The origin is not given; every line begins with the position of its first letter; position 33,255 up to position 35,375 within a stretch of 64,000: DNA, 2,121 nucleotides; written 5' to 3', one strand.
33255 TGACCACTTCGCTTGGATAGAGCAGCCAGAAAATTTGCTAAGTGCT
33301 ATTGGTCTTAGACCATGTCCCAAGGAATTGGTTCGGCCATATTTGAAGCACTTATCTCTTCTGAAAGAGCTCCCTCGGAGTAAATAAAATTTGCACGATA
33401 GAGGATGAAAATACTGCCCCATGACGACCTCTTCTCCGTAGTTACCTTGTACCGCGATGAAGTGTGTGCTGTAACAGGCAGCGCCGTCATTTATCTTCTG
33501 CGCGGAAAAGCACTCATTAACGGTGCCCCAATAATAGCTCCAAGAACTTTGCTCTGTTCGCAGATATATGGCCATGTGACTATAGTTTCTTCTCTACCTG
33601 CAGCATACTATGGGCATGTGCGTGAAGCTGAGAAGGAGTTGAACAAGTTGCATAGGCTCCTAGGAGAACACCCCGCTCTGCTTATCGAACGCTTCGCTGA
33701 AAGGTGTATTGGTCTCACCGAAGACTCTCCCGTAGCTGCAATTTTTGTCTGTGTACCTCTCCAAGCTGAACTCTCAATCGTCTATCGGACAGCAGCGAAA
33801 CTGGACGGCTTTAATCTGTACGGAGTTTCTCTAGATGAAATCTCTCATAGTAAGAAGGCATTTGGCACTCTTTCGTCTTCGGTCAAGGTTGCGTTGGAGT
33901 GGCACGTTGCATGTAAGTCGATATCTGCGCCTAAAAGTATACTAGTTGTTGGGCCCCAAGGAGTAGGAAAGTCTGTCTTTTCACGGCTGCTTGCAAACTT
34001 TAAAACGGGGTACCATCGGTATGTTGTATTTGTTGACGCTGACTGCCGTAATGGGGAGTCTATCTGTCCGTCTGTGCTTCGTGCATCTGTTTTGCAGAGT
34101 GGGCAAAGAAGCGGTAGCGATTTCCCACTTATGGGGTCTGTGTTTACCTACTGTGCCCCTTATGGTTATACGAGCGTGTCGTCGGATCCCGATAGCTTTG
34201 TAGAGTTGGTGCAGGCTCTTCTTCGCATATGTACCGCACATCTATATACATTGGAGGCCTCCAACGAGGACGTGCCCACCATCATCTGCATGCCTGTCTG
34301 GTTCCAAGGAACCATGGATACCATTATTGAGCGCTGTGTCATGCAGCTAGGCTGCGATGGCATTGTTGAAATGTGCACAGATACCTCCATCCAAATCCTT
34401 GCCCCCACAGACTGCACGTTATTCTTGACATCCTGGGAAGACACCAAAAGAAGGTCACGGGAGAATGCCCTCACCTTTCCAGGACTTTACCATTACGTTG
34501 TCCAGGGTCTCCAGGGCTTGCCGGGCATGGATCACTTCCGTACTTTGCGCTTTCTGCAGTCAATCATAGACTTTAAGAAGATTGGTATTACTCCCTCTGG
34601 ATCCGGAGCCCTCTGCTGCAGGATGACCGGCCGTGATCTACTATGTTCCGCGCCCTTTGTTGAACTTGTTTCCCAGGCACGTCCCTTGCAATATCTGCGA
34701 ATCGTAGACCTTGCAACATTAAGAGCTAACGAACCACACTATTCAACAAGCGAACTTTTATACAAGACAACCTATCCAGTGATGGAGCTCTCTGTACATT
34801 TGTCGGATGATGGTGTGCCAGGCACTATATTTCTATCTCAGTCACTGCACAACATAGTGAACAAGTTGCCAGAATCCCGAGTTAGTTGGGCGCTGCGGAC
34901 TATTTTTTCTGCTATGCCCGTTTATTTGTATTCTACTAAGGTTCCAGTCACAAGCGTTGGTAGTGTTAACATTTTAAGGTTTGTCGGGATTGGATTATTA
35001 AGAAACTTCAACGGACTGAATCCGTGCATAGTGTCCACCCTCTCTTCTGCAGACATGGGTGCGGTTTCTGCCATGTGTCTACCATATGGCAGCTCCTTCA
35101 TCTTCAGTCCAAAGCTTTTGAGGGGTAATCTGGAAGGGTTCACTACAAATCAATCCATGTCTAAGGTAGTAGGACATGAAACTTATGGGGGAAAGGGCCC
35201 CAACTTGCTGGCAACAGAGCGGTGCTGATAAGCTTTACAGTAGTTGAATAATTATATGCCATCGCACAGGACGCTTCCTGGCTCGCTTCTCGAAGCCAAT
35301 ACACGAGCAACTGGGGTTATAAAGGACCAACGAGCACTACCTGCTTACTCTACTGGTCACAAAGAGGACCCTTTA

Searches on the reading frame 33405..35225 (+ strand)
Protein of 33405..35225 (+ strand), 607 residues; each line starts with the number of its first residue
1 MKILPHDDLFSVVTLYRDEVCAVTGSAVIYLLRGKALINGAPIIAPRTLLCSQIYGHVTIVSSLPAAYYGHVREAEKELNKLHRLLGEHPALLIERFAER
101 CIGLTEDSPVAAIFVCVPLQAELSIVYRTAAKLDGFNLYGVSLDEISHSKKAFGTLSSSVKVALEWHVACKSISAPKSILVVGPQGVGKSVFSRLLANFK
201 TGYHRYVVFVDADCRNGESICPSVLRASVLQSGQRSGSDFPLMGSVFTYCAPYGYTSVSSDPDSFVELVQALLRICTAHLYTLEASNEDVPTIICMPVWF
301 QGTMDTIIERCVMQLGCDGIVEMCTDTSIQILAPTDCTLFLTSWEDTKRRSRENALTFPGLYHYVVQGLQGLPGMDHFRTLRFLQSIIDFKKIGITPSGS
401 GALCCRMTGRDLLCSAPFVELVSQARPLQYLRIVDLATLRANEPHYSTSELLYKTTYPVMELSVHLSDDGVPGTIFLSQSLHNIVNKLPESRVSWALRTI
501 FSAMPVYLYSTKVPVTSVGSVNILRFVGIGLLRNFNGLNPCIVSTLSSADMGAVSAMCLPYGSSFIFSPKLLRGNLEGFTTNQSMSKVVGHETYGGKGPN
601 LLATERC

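Call 41: search_protein_families(library=pfam, proteins=[window:33405-35225:+], max_evalue=0.00001)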
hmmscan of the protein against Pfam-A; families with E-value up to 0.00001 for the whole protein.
window:33405-35225:+ (607 aa): 1 family
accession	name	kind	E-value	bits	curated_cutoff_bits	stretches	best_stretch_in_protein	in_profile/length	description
PF16575.11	CLP1_P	-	8.1e-13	49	26.6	1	183-323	1-137/188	mRNA cleavage and polyadenylation factor CLP1 P-loop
